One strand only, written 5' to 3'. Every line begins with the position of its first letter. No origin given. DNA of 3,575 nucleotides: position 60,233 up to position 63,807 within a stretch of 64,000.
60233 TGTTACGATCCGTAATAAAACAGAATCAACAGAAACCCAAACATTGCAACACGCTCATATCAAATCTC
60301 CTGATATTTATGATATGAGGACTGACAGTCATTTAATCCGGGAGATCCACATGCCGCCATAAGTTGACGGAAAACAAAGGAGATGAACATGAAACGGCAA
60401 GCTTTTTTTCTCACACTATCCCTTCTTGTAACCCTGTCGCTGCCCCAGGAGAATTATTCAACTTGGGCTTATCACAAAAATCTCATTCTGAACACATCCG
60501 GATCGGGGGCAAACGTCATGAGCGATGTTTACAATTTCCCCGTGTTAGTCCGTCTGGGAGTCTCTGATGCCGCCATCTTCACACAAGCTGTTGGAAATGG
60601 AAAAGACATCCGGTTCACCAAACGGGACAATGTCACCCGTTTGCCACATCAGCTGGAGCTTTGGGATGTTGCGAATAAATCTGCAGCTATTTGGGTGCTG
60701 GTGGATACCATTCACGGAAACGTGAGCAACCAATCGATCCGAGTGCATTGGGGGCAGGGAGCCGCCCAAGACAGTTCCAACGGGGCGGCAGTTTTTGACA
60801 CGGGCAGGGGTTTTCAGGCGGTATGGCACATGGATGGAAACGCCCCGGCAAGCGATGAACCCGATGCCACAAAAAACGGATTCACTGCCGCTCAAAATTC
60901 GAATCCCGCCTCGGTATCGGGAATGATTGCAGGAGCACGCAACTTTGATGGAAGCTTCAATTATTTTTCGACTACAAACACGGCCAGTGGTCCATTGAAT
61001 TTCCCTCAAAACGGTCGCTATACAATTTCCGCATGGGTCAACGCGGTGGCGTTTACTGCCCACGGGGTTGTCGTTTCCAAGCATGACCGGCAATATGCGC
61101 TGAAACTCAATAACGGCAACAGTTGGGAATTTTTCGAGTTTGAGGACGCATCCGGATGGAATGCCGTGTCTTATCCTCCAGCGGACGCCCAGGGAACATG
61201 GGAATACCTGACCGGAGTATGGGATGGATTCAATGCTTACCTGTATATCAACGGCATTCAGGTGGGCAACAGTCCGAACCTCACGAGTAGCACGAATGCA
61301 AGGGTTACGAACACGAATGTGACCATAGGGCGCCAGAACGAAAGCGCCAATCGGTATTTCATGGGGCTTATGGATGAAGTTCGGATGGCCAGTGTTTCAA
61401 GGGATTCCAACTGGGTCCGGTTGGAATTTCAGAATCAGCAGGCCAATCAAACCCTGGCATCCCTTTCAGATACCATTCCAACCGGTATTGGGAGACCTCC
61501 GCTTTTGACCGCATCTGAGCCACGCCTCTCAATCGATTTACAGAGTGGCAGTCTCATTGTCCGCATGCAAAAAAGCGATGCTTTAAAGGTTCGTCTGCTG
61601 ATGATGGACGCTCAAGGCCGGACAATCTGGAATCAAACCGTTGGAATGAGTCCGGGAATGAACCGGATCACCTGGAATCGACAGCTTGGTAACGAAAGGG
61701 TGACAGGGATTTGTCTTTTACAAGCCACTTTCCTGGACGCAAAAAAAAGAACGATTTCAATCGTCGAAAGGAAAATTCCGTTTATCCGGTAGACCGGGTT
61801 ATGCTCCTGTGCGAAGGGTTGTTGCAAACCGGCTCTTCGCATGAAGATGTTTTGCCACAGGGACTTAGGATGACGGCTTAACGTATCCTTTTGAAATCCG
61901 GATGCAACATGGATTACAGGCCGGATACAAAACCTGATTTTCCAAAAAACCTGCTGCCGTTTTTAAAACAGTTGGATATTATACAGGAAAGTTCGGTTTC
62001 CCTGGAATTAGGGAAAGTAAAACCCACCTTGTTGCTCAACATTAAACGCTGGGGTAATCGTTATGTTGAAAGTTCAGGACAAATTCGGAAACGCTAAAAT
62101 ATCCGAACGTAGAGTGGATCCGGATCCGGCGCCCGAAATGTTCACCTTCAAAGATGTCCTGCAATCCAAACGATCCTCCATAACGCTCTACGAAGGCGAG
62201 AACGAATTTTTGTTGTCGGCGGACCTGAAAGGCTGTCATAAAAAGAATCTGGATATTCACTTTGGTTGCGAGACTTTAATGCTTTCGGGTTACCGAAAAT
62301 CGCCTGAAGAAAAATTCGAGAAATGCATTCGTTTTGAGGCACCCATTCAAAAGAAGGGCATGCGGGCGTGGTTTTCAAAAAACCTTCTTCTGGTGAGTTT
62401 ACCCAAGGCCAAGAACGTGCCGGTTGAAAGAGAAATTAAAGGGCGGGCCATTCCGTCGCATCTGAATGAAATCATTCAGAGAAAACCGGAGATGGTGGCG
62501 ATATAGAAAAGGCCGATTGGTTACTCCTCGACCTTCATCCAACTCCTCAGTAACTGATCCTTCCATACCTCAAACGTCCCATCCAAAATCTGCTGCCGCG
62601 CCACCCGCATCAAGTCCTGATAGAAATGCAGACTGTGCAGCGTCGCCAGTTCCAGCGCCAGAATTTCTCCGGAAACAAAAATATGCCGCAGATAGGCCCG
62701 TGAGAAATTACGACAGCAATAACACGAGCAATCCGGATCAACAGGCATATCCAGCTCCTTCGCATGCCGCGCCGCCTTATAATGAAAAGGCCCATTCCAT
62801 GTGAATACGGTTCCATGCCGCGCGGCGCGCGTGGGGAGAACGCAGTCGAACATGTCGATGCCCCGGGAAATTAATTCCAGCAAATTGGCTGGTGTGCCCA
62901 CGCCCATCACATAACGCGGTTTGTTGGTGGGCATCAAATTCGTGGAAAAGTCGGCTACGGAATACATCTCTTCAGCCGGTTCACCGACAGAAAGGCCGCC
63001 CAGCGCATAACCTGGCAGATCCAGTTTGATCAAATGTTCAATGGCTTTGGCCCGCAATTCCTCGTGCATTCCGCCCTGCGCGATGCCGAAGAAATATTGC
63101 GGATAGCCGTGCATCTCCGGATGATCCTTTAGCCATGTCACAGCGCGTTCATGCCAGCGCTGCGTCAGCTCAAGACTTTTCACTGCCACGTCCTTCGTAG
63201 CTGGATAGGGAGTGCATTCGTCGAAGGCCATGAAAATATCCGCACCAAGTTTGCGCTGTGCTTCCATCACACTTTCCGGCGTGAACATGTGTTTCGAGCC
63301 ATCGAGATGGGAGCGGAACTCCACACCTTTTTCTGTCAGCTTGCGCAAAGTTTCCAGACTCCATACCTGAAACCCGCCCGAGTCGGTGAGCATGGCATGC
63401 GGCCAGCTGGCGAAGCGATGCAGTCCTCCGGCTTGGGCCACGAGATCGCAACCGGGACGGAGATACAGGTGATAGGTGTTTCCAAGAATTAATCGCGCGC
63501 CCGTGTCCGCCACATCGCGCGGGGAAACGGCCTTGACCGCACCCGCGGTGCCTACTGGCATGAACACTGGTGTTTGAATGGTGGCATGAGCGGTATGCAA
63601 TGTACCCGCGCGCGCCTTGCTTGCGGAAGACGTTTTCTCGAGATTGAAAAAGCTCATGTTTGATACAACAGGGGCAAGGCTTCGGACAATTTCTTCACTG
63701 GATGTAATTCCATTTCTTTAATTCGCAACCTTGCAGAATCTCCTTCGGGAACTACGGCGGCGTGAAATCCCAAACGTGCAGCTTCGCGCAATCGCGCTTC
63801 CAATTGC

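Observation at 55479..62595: Candidate integrated island at the 3' end of tgt: 38-bp direct repeats, displaced tgt 3' remnant, and stress/envelope cargo with no integrase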

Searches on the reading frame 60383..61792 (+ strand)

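Call 9: search_protein_families(library=pfam, proteins=[window:60383-61792:+], max_evalue=0.01)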
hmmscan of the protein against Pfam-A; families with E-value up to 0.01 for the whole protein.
window:60383-61792:+ (469 aa): 2 families
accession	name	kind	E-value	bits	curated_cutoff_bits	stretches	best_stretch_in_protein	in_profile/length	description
PF13385.13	Laminin_G_3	-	7.3e-22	78.6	27.6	1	195-342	7-147/151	Concanavalin A-like lectin/glucanases superfamily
PF10102.14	DUF2341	-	1.5e-13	51.4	23.4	1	72-140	1-67/84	Domain of unknown function (DUF2341)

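Call 55: search_protein_families(library=phrogs, proteins=[window:60383-61792:+], max_evalue=0.01)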
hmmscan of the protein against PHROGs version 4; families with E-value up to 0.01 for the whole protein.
window:60383-61792:+ (469 aa): 1 family
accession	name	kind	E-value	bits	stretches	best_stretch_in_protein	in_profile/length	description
phrog_3545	-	unknown function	4.6e-09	35.9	1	146-350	754-970/1115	-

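Call 67: search_protein_families(library=ncbifam, proteins=[window:60383-61792:+], max_evalue=0.01)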
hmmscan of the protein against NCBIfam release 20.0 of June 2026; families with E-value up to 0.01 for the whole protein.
window:60383-61792:+ (469 aa): 0 families

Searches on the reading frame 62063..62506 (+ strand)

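Call 9: search_protein_families(library=pfam, proteins=[window:62063-62506:+], max_evalue=0.01)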
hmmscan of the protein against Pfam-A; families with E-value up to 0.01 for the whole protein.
window:62063-62506:+ (147 aa): 1 family
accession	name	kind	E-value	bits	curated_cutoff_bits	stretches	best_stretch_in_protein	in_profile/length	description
PF00011.27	HSP20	-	0.0058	17.2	20.8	0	44-90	4-49/102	Hsp20/alpha crystallin family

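Call 55: search_protein_families(library=phrogs, proteins=[window:62063-62506:+], max_evalue=0.01)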
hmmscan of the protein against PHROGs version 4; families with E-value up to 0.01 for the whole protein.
window:62063-62506:+ (147 aa): 0 families

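Call 67: search_protein_families(library=ncbifam, proteins=[window:62063-62506:+], max_evalue=0.01)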
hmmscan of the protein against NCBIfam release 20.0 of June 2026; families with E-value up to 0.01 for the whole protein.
window:62063-62506:+ (147 aa): 3 families
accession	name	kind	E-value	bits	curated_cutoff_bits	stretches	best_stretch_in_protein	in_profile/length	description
NF042420.1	Hsp18_Clos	equivalog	2.5e-05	24.3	195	1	36-92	41-98/147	heat shock protein Hsp18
NF041800.1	Hsp20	equivalog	6.1e-05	22.7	140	1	40-126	76-160/162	archaeal heat shock protein Hsp20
NF041799.1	Hsp14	equivalog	9.6e-05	22.3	100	1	34-89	15-70/118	archaeal heat shock protein Hsp14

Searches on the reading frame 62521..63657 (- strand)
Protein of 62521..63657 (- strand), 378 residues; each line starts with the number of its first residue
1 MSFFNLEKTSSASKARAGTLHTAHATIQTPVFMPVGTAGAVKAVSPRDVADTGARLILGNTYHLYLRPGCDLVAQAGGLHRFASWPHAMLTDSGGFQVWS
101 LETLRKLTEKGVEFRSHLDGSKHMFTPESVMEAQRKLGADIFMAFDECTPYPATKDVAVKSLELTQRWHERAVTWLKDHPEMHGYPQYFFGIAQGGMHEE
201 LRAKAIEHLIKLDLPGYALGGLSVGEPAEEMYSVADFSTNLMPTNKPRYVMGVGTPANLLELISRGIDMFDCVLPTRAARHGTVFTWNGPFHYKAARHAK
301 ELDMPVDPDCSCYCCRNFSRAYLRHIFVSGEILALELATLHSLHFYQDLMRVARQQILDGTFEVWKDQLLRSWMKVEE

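Call 9: search_protein_families(library=pfam, proteins=[window:62521-63657:-], max_evalue=0.01)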
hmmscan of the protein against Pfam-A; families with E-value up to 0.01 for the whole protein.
window:62521-63657:- (378 aa): 1 family
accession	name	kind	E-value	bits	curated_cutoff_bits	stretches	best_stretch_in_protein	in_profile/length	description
PF01702.25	TGT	-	1.3e-150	501.9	26.3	1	14-373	2-355/357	Queuine tRNA-ribosyltransferase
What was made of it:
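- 62521..63657 (-): tgt (queuine tRNA-ribosyltransferase), intact, 378 aa. Its last 11 codons form 'tail1' (62521-62558). Pfam TGT E=1.3e-150 (call 9).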

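Call 10: find_related_loci(query=window:62521-63657:-, collection=genome_contigs, flank=10000)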
Query window:62521-63657:- (378 aa) in genome_contigs; peptide patterns used: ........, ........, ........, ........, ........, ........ (x = any residue, [..] = any of these).
528 stretches matched a pattern; 484 encode a relative of the query (tblastn E <= 1e-3); the best 80 are kept; 80 distinct loci.
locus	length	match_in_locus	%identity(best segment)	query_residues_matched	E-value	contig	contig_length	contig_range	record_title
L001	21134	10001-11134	85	1-378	0e+0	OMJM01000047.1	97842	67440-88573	bacterium isolate AM_1606 genome assembly, contig: k99_425212, whole genome shotgun sequence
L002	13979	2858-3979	72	2-376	0e+0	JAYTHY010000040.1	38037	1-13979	MAG: Fibrobacteria bacterium isolate GFS_2600 GFS_2600_39, whole genome shotgun sequence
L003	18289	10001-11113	73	3-373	0e+0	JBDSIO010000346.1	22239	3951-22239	MAG: Fibrobacteria bacterium isolate cluster1_bin.300 k127_2594905, whole genome shotgun sequence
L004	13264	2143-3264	72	2-376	0e+0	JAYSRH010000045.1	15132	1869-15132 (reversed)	MAG: Fibrobacteria bacterium isolate GFS_11904 GFS_11904_44, whole genome shotgun sequence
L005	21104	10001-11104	52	3-370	4e-136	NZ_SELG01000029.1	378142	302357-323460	Apibacter muscae strain G8 NODE_2_length_378142_cov_183.562440, whole genome shotgun sequence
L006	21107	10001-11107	53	1-370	3e-135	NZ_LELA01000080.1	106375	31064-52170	Chryseobacterium sp. BGARF1 AB671_contig000080, whole genome shotgun sequence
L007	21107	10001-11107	53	1-370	8e-135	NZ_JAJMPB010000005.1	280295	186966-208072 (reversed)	Chryseobacterium sp. LC2016-29 Chryseo_sp.LC2016-29_contig_5, whole genome shotgun sequence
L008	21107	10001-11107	53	1-370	7e-135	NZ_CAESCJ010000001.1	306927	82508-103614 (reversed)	Chryseobacterium schmidteae strain Marseille-P9602, whole genome shotgun sequence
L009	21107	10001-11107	53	1-370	9e-135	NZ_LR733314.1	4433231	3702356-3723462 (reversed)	Chryseobacterium sp. 8AT isolate Chryseobacterium sp. 8AT, whole genome shotgun sequence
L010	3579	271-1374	52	3-370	1e-138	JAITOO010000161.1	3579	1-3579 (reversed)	MAG: Flavobacteriaceae bacterium isolate Po218_bin61 k119_1737834, whole genome shotgun sequence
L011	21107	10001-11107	53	1-370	2e-134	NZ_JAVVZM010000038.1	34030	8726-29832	MAG: Chryseobacterium sp. isolate CGS10Y3-bin75 NODE_1226_length_34030_cov_13.651773, whole genome shotgun sequence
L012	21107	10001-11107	53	1-370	3e-134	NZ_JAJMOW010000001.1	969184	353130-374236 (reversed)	Chryseobacterium sp. LC2016-27 Chryseo_sp._LC2016-27_LCCC1652_contig_1, whole genome shotgun sequence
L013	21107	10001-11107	53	1-370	3e-134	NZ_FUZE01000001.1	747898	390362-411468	Chryseobacterium balustinum strain DSM 16775, whole genome shotgun sequence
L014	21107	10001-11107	53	1-370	5e-134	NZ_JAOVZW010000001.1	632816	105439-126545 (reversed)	Chryseobacterium formosus strain CCTCC AB2015118 contig1, whole genome shotgun sequence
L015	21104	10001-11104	53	2-370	6e-134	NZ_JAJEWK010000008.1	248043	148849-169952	Chryseobacterium sp. MFBS3-17 MFBS3-17_ctg0004, whole genome shotgun sequence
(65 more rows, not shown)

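Call 11: find_encoding_contigs(protein=window:62521-63657:-, flank=10000, max_places=6)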
Protein window:62521-63657:- (378 aa): 24 contigs read that carry it; 2 places shown.
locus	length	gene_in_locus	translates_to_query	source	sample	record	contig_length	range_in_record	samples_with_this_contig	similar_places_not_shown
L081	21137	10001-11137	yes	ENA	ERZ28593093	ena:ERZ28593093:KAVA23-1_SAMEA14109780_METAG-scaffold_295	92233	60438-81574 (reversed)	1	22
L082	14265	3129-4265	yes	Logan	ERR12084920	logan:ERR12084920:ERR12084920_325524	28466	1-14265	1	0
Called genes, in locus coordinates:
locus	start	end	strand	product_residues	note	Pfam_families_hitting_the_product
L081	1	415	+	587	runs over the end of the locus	PF00664:ABC_membrane, PF00005:ABC_tran, PF02463:SMC_N (faint)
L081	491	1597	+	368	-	PF20434:BD-FAE, PF07859:Abhydrolase_3, PF00326:Peptidase_S9 (faint)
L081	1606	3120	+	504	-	PF13472:Lipase_GDSL_2, PF00657:Lipase_GDSL (weak), PF13472:Lipase_GDSL_2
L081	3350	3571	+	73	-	-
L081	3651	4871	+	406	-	PF02441:Flavoprotein, PF04127:DFP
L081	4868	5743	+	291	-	PF03167:UDG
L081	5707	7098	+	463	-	PF00772:DnaB, PF03796:DnaB_C, PF06745:ATPase (weak), PF13481:AAA_25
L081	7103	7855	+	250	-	PF02405:MlaE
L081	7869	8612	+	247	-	PF00005:ABC_tran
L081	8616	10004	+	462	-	PF18073:Zn_ribbon_LapB, PF13481:AAA_25, PF03796:DnaB_C (weak), PF06745:ATPase (weak), PF23442:DUF7125, PF13401:AAA_22 (weak), PF13541:ChlI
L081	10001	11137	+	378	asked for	PF01702:TGT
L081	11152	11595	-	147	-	-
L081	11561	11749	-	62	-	-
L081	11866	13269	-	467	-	PF10102:DUF2341, PF13385:Laminin_G_3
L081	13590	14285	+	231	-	PF01814:Hemerythrin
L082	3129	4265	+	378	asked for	PF01702:TGT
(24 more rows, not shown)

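Call 17: find_related_loci(query=window:62521-63657:-, collection=metagenome_contigs, flank=10000)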
Query window:62521-63657:- (378 aa) in metagenome_contigs; peptide patterns used: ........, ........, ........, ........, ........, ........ (x = any residue, [..] = any of these).
318 stretches matched a pattern; 247 encode a relative of the query (tblastn E <= 1e-3); the best 80 are kept; 80 distinct loci.
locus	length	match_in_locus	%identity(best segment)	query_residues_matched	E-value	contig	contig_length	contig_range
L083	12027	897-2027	84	1-377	0e+0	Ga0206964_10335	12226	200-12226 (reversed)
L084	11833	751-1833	56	10-370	1e-136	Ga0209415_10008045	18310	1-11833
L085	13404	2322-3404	56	10-370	1e-136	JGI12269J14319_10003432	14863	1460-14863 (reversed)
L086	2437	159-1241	56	10-370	2e-144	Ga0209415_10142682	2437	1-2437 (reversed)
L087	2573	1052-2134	56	10-370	6e-144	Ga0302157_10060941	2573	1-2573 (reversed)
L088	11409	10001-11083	56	10-370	2e-136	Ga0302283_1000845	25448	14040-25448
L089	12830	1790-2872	56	10-370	2e-136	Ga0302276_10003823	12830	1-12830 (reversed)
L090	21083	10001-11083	56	10-370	5e-136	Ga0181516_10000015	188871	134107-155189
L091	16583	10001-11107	53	1-370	6e-135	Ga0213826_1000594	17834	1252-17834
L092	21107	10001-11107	53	1-370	2e-134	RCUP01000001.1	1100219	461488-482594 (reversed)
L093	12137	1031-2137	53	1-370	2e-134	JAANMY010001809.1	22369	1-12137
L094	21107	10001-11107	54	1-370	3e-134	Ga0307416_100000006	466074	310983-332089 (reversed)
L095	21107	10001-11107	53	1-370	6e-134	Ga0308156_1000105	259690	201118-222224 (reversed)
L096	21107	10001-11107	53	1-370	9e-134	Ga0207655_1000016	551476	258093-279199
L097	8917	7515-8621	53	1-370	8e-134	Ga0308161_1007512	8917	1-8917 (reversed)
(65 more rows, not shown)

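Call 19: find_homologous_proteins(query=window:62521-63657:-, max_evalue=1e-150)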
Query window:62521-63657:- (378 aa): 179 proteins with E <= 1e-150 among 8000 candidates; the best 120 are listed.
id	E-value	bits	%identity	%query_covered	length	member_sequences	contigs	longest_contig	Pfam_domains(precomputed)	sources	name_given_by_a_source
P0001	3.0e-227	772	85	100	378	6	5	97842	PF01702.26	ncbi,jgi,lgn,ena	jgi:queuine tRNA-ribosyltransferase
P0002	2.3e-224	762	84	100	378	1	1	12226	PF01702.26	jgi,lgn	-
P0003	1.2e-206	704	79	100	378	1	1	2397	PF01702.26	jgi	jgi:queuine tRNA-ribosyltransferase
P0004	1.4e-194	664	74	99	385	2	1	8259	PF01702.26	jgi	jgi:queuine tRNA-ribosyltransferase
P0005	1.1e-193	661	76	98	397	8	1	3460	PF01702.26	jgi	jgi:queuine tRNA-ribosyltransferase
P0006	1.7e-192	658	75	98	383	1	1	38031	PF01702.26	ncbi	-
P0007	5.3e-192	656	74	98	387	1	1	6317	PF01702.26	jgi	jgi:queuine tRNA-ribosyltransferase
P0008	1.5e-191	654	75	98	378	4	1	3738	PF01702.26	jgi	jgi:queuine tRNA-ribosyltransferase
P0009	4.0e-191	653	74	98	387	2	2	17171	PF01702.26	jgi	jgi:queuine tRNA-ribosyltransferase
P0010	4.9e-191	653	74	98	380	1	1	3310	PF01702.26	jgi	jgi:queuine tRNA-ribosyltransferase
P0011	2.5e-190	650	73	99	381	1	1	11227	PF01702.26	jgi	jgi:queuine tRNA-ribosyltransferase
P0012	3.0e-190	650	72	98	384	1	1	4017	PF01702.26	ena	-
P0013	5.7e-190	649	73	98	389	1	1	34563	PF01702.26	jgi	jgi:queuine tRNA-ribosyltransferase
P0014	1.1e-189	648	72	99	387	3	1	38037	PF01702.26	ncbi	-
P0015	2.2e-189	647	72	99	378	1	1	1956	PF01702.26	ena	-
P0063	2.6e-168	578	83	77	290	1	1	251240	PF01702.26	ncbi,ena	-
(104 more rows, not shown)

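Call 21: list_cluster_members(proteins=[window:62521-63657:-, window:54558-55412:+])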
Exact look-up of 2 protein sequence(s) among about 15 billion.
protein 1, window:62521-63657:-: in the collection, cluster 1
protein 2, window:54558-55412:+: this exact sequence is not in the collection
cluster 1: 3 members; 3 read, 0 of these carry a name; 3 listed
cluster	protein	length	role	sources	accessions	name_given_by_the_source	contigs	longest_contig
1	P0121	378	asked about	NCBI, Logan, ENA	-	-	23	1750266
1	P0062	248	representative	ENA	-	-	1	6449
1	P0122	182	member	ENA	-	-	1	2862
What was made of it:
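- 62521..63657 (-): The identical protein is found on more than 20 public contigs (calls 11, 21).
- Tried and rejected: The tgt cluster has no sequence variants (call 21).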

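Call 22: find_encoding_contigs(protein=P0063, flank=10000, max_places=3)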
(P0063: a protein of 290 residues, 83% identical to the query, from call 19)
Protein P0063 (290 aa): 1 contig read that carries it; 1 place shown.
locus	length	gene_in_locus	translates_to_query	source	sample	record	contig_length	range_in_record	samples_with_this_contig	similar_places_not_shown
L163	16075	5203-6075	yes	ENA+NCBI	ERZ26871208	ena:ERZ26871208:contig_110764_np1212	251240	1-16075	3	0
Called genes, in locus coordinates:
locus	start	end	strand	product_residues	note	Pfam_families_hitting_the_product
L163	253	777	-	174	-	-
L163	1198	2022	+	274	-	PF03796:DnaB_C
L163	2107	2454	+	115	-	PF02405:MlaE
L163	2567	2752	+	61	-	PF02405:MlaE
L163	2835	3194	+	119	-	PF00005:ABC_tran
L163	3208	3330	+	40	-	PF00005:ABC_tran (weak)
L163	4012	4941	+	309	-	PF13541:ChlI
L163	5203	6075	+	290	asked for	PF01702:TGT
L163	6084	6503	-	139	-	PF03692:CxxCxxCC (faint)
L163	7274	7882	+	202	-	-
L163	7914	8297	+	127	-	-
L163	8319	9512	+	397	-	PF18990:DUF5723 (faint)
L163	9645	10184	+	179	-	PF00293:NUDIX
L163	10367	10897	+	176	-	-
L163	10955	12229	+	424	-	PF00083:Sugar_tr, PF07690:MFS_1, PF00083:Sugar_tr, PF07690:MFS_1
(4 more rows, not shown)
